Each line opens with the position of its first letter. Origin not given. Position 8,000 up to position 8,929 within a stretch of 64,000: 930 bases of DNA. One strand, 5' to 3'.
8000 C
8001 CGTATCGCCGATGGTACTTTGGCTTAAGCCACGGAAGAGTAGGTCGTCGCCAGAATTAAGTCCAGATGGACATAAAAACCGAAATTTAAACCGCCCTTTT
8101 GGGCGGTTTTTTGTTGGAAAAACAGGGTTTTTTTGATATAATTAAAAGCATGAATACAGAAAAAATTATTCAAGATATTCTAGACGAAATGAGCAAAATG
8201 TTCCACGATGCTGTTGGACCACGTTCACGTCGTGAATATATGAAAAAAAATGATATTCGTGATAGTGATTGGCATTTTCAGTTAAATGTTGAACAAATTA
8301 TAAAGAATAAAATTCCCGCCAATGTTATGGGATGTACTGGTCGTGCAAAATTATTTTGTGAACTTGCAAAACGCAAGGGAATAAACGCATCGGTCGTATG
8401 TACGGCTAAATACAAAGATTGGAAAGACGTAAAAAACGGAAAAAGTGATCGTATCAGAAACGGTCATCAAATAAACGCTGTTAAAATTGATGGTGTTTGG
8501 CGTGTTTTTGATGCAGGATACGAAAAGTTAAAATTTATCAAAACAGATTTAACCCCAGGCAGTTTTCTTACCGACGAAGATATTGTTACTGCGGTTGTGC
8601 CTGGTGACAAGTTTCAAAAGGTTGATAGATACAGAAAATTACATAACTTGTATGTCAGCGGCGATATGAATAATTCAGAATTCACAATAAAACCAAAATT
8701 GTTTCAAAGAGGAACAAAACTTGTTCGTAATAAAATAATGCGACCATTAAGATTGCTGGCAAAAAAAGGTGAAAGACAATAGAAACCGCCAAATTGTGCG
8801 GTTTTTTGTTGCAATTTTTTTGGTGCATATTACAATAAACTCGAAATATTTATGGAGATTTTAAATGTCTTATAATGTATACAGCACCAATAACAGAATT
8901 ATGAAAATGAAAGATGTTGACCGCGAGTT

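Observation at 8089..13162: Accessory island of about 5 kb of small orphan genes downstream of the rRNA operon, assembled from repeated terminator-promoter cassettes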

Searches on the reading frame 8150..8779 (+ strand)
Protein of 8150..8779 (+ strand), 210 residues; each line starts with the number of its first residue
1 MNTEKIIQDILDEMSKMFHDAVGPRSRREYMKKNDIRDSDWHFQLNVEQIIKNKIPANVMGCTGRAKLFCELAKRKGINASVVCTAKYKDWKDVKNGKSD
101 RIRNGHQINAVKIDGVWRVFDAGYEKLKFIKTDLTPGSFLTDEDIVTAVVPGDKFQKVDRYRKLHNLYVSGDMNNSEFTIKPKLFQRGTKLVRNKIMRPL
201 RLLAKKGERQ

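Call 10: search_protein_families(library=pfam, max_evalue=1, proteins=[window:8150-8779:+])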
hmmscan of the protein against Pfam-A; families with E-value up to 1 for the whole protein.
window:8150-8779:+ (210 aa): 1 family
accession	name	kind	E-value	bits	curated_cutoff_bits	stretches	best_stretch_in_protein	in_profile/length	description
PF01841.26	Transglut_core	-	0.0023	18.6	23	1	61-122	53-108/108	Transglutaminase-like superfamily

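Call 12: list_cluster_members(proteins=[window:8150-8779:+, window:8865-9134:+, window:9235-9849:+, window:9950-10984:+, window:11281-11625:+, window:11661-11876:+, window:11916-12566:+, window:12585-13124:+, window:13323-15980:+, window:1607-2551:+])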
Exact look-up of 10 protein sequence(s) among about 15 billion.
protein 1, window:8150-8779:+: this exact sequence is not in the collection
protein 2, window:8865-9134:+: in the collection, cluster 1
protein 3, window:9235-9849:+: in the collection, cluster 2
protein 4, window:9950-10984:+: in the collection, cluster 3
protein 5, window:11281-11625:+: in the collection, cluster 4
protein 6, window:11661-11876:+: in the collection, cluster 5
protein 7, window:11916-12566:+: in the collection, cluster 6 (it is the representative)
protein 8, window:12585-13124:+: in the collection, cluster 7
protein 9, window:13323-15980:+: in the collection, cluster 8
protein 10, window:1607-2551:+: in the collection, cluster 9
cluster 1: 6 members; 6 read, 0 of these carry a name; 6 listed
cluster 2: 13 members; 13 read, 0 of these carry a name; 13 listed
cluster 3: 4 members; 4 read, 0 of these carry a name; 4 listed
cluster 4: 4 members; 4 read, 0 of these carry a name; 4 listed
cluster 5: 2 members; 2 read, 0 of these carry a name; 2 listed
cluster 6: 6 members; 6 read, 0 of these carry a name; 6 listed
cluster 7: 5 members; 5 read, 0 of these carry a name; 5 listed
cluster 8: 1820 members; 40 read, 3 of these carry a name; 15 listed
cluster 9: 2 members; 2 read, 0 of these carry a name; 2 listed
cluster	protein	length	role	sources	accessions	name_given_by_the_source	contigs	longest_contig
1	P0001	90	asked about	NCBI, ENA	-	-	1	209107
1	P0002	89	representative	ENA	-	-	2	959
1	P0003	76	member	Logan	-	-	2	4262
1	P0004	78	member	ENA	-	-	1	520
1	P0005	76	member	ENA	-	-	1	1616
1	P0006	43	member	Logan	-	-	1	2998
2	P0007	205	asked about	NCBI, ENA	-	-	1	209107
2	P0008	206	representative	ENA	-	-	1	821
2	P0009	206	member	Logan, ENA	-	-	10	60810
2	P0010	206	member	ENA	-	-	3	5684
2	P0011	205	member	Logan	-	-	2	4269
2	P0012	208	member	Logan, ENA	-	-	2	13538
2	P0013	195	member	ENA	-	-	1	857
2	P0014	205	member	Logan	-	-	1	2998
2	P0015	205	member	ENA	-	-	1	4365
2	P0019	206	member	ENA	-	-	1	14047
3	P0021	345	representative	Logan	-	-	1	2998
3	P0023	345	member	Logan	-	-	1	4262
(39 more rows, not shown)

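Call 22: search_protein_families(library=phrogs, max_evalue=0.1, proteins=[window:8150-8779:+])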
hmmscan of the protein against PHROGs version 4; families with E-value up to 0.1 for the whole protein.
window:8150-8779:+ (210 aa): 1 family
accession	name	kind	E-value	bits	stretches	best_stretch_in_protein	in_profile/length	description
phrog_1317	-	unknown function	0.054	14.4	1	8-55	105-152/162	-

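Call 23: search_protein_families(library=padloc, max_evalue=0.1, proteins=[window:8150-8779:+])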
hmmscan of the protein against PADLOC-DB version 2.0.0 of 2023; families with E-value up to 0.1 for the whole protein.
window:8150-8779:+ (210 aa): 0 families

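Call 24: search_protein_families(library=ncbifam, max_evalue=0.1, proteins=[window:8150-8779:+])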
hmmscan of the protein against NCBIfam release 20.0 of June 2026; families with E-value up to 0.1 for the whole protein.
window:8150-8779:+ (210 aa): 0 families

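Call 25: find_homologous_proteins(query=window:8150-8779:+, max_evalue=0.001)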
Query window:8150-8779:+ (210 aa): 57 proteins with E <= 0.001 among 189 candidates.
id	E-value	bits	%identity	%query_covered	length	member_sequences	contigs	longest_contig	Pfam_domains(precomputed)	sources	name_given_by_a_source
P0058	1.2e-137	474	100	100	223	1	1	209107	-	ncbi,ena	-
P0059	4.7e-78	280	64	99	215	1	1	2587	-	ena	-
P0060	7.1e-74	266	62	96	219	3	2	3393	-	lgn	-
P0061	8.6e-70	253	58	99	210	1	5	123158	-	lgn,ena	-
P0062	1.9e-66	242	58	92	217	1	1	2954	-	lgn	-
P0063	3.6e-66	241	56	94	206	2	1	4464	-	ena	-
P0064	5.3e-66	240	56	96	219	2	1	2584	-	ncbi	-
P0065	3.6e-65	238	55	99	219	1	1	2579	-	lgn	-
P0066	4.0e-64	234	55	93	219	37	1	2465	-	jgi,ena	-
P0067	9.8e-64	233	54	98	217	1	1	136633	-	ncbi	-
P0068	1.4e-63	232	54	99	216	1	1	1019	-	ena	-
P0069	1.5e-63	232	56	95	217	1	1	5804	-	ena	-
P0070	1.8e-63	232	57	91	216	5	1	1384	-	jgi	jgi:hypothetical protein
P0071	1.8e-63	232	55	95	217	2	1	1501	-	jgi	jgi:hypothetical protein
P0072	5.7e-63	230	55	96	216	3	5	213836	-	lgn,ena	-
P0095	3.5e-51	192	48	97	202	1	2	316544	-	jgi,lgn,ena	jgi:hypothetical protein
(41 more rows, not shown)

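Call 26: search_solved_structures(query=window:8150-8779:+, max_evalue=10, show_alignments=2)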
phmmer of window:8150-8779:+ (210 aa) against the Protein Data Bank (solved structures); distinct sequences matched with E-value up to 10: 2.
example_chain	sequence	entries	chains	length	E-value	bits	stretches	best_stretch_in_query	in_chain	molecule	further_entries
5evo_A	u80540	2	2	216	1.1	12.1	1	153-189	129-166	Dehydroascorbate reductase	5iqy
7f8s_A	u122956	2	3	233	1.3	11.9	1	153-189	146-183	Dehydroascorbate reductase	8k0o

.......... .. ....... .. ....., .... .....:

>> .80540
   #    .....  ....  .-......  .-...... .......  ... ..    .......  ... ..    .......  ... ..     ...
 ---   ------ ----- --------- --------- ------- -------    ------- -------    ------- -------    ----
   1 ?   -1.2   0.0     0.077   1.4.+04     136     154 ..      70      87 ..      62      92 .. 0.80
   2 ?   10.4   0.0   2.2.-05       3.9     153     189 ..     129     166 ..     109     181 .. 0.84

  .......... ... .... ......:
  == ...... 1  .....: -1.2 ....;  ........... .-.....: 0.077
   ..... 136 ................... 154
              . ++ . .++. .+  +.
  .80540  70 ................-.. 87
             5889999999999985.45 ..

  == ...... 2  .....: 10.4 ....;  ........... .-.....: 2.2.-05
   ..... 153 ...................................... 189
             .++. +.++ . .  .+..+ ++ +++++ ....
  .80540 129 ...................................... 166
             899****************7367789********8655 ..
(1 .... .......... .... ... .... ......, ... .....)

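Call 29: find_encoding_contigs(protein=P0095, flank=10000, max_places=3)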
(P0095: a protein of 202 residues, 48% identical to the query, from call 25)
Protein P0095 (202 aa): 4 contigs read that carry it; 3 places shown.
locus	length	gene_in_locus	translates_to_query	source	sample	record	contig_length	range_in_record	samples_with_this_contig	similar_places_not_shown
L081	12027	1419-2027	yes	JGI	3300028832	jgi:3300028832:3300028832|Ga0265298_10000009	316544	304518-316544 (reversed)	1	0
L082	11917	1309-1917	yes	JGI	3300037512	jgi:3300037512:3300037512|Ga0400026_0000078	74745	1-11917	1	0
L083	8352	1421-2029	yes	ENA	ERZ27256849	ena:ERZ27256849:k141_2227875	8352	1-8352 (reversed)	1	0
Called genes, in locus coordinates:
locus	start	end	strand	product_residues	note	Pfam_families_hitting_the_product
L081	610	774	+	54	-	-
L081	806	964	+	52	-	-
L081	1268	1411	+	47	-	-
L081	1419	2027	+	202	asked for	-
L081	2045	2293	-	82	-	-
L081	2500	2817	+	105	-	-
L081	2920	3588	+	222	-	PF06414:Zeta_toxin, PF13671:AAA_33 (weak)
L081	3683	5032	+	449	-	-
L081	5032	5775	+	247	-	PF18912:DZR_2, PF00156:Pribosyltran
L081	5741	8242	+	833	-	PF00133:tRNA-synt_1, PF01406:tRNA-synt_1e (faint), PF09334:tRNA-synt_1g, PF13603:tRNA-synt_1_2 (faint), PF09334:tRNA-synt_1g (weak), PF08264:Anticodon_1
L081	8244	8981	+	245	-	PF01643:Acyl-ACP_TE, PF20791:Acyl-ACP_TE_C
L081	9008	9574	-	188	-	-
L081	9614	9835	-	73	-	-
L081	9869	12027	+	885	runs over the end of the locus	PF01326:PPDK_N, PF00391:PEP-utilizers, PF02896:PEP-utilizers_C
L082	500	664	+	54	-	-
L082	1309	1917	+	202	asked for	-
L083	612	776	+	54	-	-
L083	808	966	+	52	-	-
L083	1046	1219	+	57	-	-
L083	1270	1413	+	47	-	-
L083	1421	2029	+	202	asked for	-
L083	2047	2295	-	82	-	-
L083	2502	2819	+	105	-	-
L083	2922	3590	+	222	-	PF06414:Zeta_toxin, PF13671:AAA_33 (weak)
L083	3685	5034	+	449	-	-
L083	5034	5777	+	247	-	PF18912:DZR_2, PF00156:Pribosyltran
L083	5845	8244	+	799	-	PF00133:tRNA-synt_1, PF01406:tRNA-synt_1e (faint), PF09334:tRNA-synt_1g, PF13603:tRNA-synt_1_2 (faint), PF09334:tRNA-synt_1g (weak), PF08264:Anticodon_1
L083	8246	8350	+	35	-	?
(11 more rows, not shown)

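Call 30: find_encoding_contigs(protein=P0072, flank=10000, max_places=3)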
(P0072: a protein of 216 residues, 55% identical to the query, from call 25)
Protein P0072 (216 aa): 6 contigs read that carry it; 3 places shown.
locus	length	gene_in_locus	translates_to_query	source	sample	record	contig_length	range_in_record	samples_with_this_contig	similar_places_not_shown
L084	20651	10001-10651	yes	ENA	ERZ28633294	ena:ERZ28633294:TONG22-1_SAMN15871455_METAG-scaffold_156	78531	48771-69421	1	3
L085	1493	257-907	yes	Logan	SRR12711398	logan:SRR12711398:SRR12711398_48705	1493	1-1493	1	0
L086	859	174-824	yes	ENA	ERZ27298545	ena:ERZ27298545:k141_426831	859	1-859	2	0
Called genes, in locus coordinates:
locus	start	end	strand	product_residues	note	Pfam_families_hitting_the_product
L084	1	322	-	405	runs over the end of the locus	-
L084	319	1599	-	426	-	-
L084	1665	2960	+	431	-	-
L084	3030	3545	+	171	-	-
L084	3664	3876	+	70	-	PF01197:Ribosomal_L31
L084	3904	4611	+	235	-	PF00459:Inositol_P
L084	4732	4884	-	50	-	PF00468:Ribosomal_L34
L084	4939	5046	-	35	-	-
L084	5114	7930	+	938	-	PF00521:DNA_topoisoIV, PF03989:DNA_gyraseA_C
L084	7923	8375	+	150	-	PF00376:MerR (weak), PF13411:MerR_1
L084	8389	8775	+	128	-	-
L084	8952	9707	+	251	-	PF08241:Methyltransf_11, PF13649:Methyltransf_25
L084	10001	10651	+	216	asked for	-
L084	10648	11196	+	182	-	PF13302:Acetyltransf_3, PF00583:Acetyltransf_1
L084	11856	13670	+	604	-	PF00664:ABC_membrane, PF02463:SMC_N (weak), PF00005:ABC_tran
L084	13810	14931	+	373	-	PF13354:Beta-lactamase2, PF00768:Peptidase_S11, PF05036:SPOR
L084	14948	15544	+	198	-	PF21176:RecR_HhH, PF13662:Toprim_4, PF21175:RecR_C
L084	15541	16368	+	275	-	PF00398:RrnaAD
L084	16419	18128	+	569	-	PF00999:Na_H_Exchanger, PF02254:TrkA_N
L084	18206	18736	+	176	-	PF01252:Peptidase_A8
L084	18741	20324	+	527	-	PF14849:YidC_periplas, PF02096:60KD_IMP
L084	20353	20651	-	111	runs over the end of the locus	-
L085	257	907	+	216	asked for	-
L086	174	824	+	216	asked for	-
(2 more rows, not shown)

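Call 33: find_encoding_contigs(protein=P0009, flank=10000, max_places=6)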
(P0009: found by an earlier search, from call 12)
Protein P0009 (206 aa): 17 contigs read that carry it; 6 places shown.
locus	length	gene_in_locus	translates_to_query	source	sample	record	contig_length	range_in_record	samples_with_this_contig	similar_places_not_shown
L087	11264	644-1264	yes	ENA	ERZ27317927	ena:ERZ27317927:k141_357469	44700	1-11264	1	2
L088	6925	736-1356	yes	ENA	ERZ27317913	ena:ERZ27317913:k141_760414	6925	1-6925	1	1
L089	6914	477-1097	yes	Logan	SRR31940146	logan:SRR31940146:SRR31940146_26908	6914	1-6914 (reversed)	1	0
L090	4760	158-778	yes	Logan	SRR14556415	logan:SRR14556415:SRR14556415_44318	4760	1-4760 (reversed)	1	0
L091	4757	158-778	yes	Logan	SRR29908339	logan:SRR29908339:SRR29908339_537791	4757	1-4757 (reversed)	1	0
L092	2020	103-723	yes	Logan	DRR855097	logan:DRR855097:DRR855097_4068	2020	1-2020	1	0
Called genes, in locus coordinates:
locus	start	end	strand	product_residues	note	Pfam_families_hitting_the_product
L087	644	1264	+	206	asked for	-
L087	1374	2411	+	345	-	-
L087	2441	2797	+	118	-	-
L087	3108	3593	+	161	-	-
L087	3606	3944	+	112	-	-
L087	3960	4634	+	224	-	-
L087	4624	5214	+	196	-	-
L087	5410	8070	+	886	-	PF01326:PPDK_N, PF00391:PEP-utilizers, PF02896:PEP-utilizers_C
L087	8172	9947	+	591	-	PF00664:ABC_membrane, PF02463:SMC_N (weak), PF00005:ABC_tran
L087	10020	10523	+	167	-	-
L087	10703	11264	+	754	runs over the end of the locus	-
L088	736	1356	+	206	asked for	-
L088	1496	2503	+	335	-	-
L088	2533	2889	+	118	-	-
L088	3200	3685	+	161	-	-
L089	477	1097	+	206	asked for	-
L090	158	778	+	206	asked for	-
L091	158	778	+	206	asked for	-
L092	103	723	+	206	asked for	-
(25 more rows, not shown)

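Call 34: predict_structure(alignment_id=A1)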
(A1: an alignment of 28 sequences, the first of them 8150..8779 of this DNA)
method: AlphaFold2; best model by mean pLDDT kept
length: 210 residues; sequences in the alignment: 28
mean_pLDDT: 90.2   pTM: 0.82
mean pLDDT of the five models: 90.2, 87.7, 86.4, 84.8, 83.9
residues with pLDDT >= 90: 164; 70-90: 23; 50-70: 22; < 50: 1
segments of 3 or more residues with pLDDT < 50: none
pLDDT, mean of each block of 10 residues (from residue 1): 94 96 92 93 93 94 97 97 97 94 96 94 96 88 94 97 96 91 65 63 65
secondary structure, 60 per line:
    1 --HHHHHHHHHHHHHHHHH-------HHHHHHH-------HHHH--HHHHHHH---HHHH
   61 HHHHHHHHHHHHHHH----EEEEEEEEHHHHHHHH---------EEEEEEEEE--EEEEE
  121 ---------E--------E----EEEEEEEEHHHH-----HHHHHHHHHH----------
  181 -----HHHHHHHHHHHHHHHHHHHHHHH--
elements in order: H3-19 H27-33 H41-44 H47-53 H57-75 E80-87 H88-95 E105-113 E116-120 E144-151 H152-155 H161-170 H186-208

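Call 37: fold_search(model_id=the predicted structure, library=pdb)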
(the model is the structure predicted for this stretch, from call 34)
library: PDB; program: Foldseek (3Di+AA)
matches with E <= 10: 210; with E <= 0.001: 0
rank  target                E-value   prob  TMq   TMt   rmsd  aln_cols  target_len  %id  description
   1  4xz7_B                1.8e-02  0.97  0.31  0.19   7.0       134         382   10  Crystal structure of a TGase (released 2015-06-24)
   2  9crn                  2.7e-02  0.82  0.26  0.16  11.8       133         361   15  Crystal structure of Streptococcus pyogenes TglA (released 2024-08-14)
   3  4xz7_A                3.0e-02  0.91  0.31  0.19   7.1       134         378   13  Crystal structure of a TGase (released 2015-06-24)
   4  8btm                  3.4e-02  0.87  0.33  0.29   7.8       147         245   16  Structural and functional studies of geldanamycin amide synthase ShGdmF (released 2024-06-12)
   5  3isr_C                4.6e-02  0.87  0.31  0.24  11.6       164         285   16  The Crystal Structure of a Putative Cysteine Protease from Cytophaga hutchinsonii to 1.9A (released 2009-09-08)
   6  8k56_A                5.2e-02  0.69  0.27  0.22  12.5       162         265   11  Crystal structure of arylamine N-acyltransferase from Streptomyces aureus complexed with acyl-SNAC (released 2024-07-24)
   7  8k51_A                5.5e-02  0.80  0.27  0.22   9.1       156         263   14  Crystal structure of arylamine N-acyltransferase from Streptomyces aureus (released 2024-07-24)
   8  4dmo_A                5.8e-02  0.80  0.30  0.25   8.3       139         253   14  Crystal structure of the (BACCR)NAT3 arylamine N-acetyltransferase from Bacillus cereus reveals a unique Cys-His-Glu c (released 2013-06-26)
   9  8ot2                  6.1e-02  0.60  0.28  0.25  12.6       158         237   13  Structural and functional studies of geldanamycin amide synthase ShGdmF (released 2024-05-01)
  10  6lpg_A                6.9e-02  0.96  0.35  0.30   7.4       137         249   11  human VASH1-SVBP complex (released 2020-10-21)
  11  8osv                  8.2e-02  0.69  0.31  0.27   8.0       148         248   16  Structural and functional studies of geldanamycin amide synthase ShGdmF (released 2024-05-01)
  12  8osz                  8.2e-02  0.57  0.30  0.26   8.0       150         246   14  Structural and functional studies of geldanamycin amide synthase ShGdmF (released 2024-05-01)
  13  8k51_B                8.7e-02  0.75  0.28  0.21   9.2       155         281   13  Crystal structure of arylamine N-acyltransferase from Streptomyces aureus (released 2024-07-24)
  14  2pqt                  9.3e-02  0.33  0.24  0.18  11.8       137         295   12  Human N-acetyltransferase 1 (released 2007-05-15)
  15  6qby_A                1.0e-01  0.93  0.32  0.28   8.2       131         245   11  Crystal structure of VASH 2 in complex with SVBP (released 2019-04-24)
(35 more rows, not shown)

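Call 61: find_encoding_contigs(protein=P0012, flank=8000, max_places=3)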
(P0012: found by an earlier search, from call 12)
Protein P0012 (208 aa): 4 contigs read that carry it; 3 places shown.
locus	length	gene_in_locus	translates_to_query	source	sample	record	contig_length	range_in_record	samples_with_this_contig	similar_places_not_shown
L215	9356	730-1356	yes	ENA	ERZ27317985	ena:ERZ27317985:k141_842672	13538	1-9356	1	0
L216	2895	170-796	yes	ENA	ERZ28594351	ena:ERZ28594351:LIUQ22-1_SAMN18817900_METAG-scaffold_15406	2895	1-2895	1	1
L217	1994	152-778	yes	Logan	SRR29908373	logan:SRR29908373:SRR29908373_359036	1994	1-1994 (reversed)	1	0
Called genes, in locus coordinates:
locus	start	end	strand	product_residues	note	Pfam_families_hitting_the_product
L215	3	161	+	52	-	?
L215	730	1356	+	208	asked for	-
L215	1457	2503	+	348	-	-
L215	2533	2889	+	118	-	-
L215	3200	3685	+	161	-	-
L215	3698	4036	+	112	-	-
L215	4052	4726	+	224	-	-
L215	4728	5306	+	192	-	-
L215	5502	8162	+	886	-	PF01326:PPDK_N, PF00391:PEP-utilizers, PF02896:PEP-utilizers_C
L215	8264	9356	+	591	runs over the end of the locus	PF00664:ABC_membrane, PF02463:SMC_N (weak), PF00005:ABC_tran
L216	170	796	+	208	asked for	-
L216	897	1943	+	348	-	-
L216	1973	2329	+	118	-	-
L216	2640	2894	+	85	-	?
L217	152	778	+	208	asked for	-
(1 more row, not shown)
